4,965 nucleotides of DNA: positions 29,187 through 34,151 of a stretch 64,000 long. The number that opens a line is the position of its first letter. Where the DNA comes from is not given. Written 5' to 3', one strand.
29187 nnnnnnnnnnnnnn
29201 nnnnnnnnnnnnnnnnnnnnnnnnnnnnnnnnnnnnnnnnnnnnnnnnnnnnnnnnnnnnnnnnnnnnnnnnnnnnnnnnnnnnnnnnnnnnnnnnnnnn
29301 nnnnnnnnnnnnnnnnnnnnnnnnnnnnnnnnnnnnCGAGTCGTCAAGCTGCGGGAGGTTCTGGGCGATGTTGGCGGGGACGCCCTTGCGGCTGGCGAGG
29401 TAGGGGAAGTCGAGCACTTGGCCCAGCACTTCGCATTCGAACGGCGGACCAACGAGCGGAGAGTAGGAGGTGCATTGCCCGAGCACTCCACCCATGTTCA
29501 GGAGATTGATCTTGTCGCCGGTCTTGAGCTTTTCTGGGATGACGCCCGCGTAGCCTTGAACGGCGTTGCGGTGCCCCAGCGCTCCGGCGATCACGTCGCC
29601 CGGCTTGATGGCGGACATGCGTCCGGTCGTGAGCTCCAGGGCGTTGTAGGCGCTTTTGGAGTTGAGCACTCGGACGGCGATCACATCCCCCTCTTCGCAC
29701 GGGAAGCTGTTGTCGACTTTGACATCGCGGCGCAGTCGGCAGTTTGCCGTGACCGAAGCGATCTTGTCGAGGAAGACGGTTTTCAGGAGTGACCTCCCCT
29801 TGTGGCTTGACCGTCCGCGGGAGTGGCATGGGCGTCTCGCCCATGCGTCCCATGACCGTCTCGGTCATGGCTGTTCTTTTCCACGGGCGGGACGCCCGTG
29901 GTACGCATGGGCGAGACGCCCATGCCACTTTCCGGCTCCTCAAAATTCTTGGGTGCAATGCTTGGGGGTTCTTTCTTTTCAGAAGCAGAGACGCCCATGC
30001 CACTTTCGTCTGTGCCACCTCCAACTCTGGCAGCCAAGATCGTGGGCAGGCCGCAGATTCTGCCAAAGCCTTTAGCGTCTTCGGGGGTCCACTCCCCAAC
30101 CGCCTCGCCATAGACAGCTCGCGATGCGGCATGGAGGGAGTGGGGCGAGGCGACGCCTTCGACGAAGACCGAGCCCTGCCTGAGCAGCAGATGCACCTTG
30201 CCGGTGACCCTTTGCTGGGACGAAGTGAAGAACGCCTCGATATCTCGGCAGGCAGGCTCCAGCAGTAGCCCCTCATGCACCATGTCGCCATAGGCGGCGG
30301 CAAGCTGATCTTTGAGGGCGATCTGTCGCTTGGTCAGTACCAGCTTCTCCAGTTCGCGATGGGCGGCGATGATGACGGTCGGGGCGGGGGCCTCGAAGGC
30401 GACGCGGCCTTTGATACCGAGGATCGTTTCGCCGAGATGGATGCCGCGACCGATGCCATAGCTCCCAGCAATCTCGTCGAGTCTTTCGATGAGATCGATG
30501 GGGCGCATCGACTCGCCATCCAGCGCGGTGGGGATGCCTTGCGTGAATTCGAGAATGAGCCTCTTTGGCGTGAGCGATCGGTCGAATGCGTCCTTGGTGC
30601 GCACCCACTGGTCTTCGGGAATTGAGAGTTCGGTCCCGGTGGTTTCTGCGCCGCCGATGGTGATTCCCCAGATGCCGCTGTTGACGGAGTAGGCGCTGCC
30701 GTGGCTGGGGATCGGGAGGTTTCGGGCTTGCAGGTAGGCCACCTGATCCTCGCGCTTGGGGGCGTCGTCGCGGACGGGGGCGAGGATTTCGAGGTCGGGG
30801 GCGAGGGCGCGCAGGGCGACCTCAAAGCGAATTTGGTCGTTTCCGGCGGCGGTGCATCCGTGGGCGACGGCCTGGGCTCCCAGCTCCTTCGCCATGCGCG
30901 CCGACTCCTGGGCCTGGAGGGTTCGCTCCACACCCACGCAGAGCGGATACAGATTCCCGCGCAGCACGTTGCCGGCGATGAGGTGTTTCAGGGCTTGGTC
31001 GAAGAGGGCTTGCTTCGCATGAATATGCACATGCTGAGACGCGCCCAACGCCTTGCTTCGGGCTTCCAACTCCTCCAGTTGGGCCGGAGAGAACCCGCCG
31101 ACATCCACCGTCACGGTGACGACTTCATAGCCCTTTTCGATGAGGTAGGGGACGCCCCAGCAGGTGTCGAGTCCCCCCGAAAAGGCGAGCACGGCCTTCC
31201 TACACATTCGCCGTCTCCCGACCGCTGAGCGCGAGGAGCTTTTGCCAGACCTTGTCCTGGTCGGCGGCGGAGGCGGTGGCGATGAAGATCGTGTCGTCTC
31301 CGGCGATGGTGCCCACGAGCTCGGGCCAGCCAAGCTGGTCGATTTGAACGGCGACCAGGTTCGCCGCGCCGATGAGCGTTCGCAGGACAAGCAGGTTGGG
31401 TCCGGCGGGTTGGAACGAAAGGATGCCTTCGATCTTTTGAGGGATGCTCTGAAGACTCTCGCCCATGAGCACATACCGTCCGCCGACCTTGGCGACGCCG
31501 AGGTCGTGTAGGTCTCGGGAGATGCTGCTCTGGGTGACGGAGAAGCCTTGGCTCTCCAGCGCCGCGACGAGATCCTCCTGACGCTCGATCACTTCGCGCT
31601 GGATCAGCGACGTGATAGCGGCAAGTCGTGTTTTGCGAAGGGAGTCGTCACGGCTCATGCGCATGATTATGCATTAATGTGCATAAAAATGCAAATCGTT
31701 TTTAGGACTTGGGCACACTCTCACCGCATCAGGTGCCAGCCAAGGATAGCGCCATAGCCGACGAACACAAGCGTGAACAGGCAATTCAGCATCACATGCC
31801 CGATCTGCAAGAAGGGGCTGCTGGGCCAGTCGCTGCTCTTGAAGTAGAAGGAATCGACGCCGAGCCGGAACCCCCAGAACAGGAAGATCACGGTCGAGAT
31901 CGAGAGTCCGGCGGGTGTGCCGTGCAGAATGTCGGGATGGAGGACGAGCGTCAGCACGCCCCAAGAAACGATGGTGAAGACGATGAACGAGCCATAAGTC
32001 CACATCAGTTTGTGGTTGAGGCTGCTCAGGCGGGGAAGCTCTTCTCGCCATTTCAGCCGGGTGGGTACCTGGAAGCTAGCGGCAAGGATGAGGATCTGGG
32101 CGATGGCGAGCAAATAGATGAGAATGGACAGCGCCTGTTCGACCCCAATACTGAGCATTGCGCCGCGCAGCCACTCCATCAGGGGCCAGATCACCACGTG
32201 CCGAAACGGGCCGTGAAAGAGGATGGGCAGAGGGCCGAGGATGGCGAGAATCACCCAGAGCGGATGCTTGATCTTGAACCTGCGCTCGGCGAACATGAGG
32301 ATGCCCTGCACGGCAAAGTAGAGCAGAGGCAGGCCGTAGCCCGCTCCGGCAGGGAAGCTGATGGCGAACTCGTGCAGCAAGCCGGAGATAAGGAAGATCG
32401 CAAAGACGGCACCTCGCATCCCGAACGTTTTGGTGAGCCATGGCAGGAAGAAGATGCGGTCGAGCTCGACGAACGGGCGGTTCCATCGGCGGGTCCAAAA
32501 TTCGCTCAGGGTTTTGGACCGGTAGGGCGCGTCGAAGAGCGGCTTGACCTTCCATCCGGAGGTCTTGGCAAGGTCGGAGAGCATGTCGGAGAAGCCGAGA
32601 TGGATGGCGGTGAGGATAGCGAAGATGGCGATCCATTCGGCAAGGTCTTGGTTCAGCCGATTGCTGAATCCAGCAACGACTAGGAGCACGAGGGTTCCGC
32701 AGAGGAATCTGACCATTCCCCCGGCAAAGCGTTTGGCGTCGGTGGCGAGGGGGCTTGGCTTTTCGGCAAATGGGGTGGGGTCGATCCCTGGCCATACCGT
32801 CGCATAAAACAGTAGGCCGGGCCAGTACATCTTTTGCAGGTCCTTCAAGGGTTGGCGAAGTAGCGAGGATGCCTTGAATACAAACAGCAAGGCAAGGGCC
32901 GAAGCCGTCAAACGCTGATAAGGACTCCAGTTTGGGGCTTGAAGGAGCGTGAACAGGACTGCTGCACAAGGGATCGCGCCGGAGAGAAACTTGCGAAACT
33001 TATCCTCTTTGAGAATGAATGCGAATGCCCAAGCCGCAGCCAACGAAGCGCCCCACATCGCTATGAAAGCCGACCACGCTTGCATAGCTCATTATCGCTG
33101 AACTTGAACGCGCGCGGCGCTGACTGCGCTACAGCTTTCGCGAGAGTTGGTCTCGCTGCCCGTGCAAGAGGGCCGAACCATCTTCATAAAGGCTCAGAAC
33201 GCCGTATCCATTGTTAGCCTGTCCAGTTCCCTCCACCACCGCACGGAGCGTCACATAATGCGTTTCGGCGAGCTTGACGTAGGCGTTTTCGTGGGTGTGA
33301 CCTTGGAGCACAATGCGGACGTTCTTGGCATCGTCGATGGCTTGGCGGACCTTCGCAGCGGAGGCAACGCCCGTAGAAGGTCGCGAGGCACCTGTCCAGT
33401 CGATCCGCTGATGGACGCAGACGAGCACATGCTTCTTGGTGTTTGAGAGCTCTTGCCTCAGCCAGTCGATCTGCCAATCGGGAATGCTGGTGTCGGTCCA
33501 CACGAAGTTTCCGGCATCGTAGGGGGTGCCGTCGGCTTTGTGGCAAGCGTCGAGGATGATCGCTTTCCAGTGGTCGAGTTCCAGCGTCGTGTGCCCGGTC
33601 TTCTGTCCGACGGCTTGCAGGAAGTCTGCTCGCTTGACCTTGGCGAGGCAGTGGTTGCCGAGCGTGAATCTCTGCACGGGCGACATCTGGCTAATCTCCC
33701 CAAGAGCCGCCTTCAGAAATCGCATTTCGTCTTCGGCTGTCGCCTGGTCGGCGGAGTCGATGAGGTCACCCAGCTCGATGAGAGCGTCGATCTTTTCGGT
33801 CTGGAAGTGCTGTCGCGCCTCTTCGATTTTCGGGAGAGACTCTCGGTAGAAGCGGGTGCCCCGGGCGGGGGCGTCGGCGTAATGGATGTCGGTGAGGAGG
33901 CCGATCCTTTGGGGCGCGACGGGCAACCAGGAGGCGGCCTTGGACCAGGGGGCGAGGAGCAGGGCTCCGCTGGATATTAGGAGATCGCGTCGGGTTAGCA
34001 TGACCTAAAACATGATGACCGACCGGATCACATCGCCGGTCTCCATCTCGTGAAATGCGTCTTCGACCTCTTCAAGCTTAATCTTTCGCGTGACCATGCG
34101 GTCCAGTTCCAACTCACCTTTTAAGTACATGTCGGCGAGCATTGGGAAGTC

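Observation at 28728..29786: Unassigned P-loop gene wedged between argG and argC in an arginine operon that encodes no glutamate N-acyltransferase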

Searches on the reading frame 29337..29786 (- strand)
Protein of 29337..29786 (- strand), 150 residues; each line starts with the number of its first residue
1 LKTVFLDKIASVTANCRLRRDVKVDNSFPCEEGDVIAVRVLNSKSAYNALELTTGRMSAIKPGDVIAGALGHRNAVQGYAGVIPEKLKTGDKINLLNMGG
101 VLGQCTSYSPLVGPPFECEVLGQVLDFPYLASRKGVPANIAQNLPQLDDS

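Call 58: predict_structure(alignment_id=A4)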
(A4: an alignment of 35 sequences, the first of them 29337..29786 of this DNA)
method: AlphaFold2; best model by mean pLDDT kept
length: 150 residues; sequences in the alignment: 35
mean_pLDDT: 93.5   pTM: 0.87
mean pLDDT of the five models: 93.5, 93.4, 90.4, 89.9, 87.9
residues with pLDDT >= 90: 122; 70-90: 28; 50-70: 0; < 50: 0
segments of 3 or more residues with pLDDT < 50: none
pLDDT, mean of each block of 10 residues (from residue 1): 96 94 95 97 94 97 98 89 97 97 96 95 90 86 81
secondary structure, 60 per line:
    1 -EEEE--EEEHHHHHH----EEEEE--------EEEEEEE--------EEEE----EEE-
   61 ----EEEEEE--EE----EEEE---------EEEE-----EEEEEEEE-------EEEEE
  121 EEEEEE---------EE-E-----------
elements in order: E2-5 E8-10 H11-16 E21-25 E34-40 E49-52 E57-59 E65-70 E79-82 E92-95 E101-108 E116-126

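Call 61: fold_search(model_id=the predicted structure, library=pdb)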
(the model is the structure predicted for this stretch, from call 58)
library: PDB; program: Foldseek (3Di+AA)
matches with E <= 10: 183; with E <= 0.001: 0
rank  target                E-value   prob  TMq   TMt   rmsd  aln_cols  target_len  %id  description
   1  3cp7_A                8.2e-01  0.07  0.18  0.14  14.3       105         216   10  Crystal structure of a thermostable serine protease AL20 from extremophilic microoganism (released 2009-02-10)
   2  5v7q_C                9.6e-01  0.03  0.13  0.09  12.6        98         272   16  Cryo-EM structure of the large ribosomal subunit from Mycobacterium tuberculosis bound with a potent linezolid analog (released 2017-09-20)
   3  5nd8_S                1.2e+00  0.03  0.15  0.19  15.5       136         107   20  Hibernating ribosome from Staphylococcus aureus (Unrotated state) (released 2017-06-28)
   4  9nri_BC               1.2e+00  0.03  0.15  0.11  16.1       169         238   14  Methanosarcina acetivorans 50S subunit obtained from acetate-grown cells (released 2025-09-24)
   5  3j3v_K                1.7e+00  0.04  0.14  0.16  10.7       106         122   10  Atomic model of the immature 50S subunit from Bacillus subtilis (state I-a) (released 2013-06-12)
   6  2oqk                  1.9e+00  0.13  0.18  0.27   9.6        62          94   14  Crystal structure of putative Cryptosporidium parvum translation initiation factor eIF-1A (released 2007-02-13)
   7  8usb_C                1.9e+00  0.08  0.19  0.09  11.7        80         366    8  Non-substrate-engaged human 26S proteasome with Nub1/FAT10 bound to Rpn1 (released 2024-11-06)
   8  6xsz_B                1.9e+00  0.03  0.19  0.08  15.9       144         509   14  The structure of the M60 catalytic domain from Clostridium perfringens ZmpC (released 2021-02-03)
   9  6h25_G                2.0e+00  0.06  0.22  0.17  10.8       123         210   12  Human nuclear RNA exosome EXO-10-MPP6 complex (released 2018-08-15)
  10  1zeq                  2.0e+00  0.05  0.19  0.29  13.8        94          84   10  1.5 A Structure of apo-CusF residues 6-88 from Escherichia coli (released 2005-08-02)
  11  5f1r_A                2.1e+00  0.04  0.17  0.12  12.9       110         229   12  The Transcriptional Regulator PrfA from Listeria Monocytogenes in complex with a ring-fused 2-pyridone (C10) (released 2016-03-16)
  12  6xsx                  2.2e+00  0.02  0.18  0.07  16.1       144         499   12  The structure of the catalytic module of the metalloprotease ZmpA from Clostridium perfringens (released 2021-02-03)
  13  8hku_AL2P             2.2e+00  0.02  0.14  0.10  13.8       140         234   12  Cryo-EM Structures and Translocation Mechanism of Crenarchaeota Ribosome (released 2023-08-16)
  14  7oya_A1               2.2e+00  0.02  0.15  0.11  15.4       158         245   11  Cryo-EM structure of the 1 hpf zebrafish embryo 80S ribosome (released 2022-07-13)
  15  2bx2_L                2.3e+00  0.04  0.18  0.07  13.6       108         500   11  Catalytic domain of E. coli RNase E (released 2005-10-14)
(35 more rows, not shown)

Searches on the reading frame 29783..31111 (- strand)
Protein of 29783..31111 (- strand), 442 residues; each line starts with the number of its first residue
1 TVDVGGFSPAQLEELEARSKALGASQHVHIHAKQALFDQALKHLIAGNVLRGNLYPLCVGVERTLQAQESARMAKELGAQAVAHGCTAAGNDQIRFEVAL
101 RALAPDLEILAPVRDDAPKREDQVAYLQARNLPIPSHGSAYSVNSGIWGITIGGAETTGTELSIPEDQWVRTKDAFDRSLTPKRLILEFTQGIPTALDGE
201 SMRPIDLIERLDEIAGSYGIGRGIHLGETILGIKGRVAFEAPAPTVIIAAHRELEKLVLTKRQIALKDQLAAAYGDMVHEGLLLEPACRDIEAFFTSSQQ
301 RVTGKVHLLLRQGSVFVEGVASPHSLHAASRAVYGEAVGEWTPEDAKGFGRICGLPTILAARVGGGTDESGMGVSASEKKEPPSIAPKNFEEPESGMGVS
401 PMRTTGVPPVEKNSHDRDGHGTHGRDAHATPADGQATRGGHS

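Call 4: search_protein_families(library=pfam, proteins=[window:29783-31111:-], max_evalue=0.01)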
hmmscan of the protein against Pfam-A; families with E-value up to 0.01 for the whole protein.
window:29783-31111:- (442 aa): 2 families
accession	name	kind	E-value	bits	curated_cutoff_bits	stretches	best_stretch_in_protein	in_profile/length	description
PF20979.2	Arginosuc_syn_C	-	2.9e-46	158.2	27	1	141-357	1-216/219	Arginosuccinate synthase C-terminal domain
PF00764.25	Arginosuc_synth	-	4.1e-27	95.6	27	1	2-133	32-162/162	Arginosuccinate synthase N-terminal HUP domain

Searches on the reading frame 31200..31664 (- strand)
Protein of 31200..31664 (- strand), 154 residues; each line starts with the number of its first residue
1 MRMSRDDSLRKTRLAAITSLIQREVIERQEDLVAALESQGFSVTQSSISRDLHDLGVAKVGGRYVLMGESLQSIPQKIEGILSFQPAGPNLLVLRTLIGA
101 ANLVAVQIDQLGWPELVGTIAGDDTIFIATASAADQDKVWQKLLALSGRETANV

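Call 4: search_protein_families(library=pfam, proteins=[window:31200-31664:-], max_evalue=0.01)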
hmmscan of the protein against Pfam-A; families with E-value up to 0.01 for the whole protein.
window:31200-31664:- (154 aa): 2 families
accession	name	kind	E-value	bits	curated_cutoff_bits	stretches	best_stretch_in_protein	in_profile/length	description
PF02863.23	Arg_repressor_C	-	2e-19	69.6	25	1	90-143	13-66/68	Arginine repressor, C-terminal domain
PF01316.27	Arg_repressor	-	1.6e-14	53.9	27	1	10-61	3-54/70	Arginine repressor, DNA binding domain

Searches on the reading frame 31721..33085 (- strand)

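Call 35: search_protein_families(library=pfam, proteins=[window:31721-33085:-], max_evalue=0.0001)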
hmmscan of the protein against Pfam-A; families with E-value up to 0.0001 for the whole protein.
window:31721-33085:- (454 aa): 1 family
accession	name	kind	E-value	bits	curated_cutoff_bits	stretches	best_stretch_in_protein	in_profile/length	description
PF13813.11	MBOAT_2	-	4.2e-07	30.6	25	1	181-243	2-69/85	Membrane bound O-acyl transferase family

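Call 40: search_protein_families(library=ncbifam, proteins=[window:31721-33085:-], max_evalue=0.001)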
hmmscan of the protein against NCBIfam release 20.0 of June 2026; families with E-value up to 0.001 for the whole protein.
window:31721-33085:- (454 aa): 0 families

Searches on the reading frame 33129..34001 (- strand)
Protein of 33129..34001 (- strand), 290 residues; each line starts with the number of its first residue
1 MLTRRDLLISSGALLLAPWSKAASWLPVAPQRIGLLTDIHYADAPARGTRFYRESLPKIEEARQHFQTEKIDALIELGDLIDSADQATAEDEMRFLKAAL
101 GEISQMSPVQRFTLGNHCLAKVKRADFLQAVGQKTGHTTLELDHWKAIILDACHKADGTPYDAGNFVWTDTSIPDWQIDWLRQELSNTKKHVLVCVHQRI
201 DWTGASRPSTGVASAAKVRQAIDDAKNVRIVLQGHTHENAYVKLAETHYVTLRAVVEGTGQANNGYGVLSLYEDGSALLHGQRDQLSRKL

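Call 35: search_protein_families(library=pfam, proteins=[window:33129-34001:-], max_evalue=0.0001)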
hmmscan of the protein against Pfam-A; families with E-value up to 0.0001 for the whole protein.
window:33129-34001:- (290 aa): 2 families
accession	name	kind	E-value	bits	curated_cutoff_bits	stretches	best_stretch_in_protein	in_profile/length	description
PF00149.33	Metallophos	-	9.7e-10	39.6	21.5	1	32-238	2-190/191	Calcineurin-like phosphoesterase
PF12850.12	Metallophos_2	-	9.1e-05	22.9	27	0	32-259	2-139/154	Calcineurin-like phosphoesterase superfamily domain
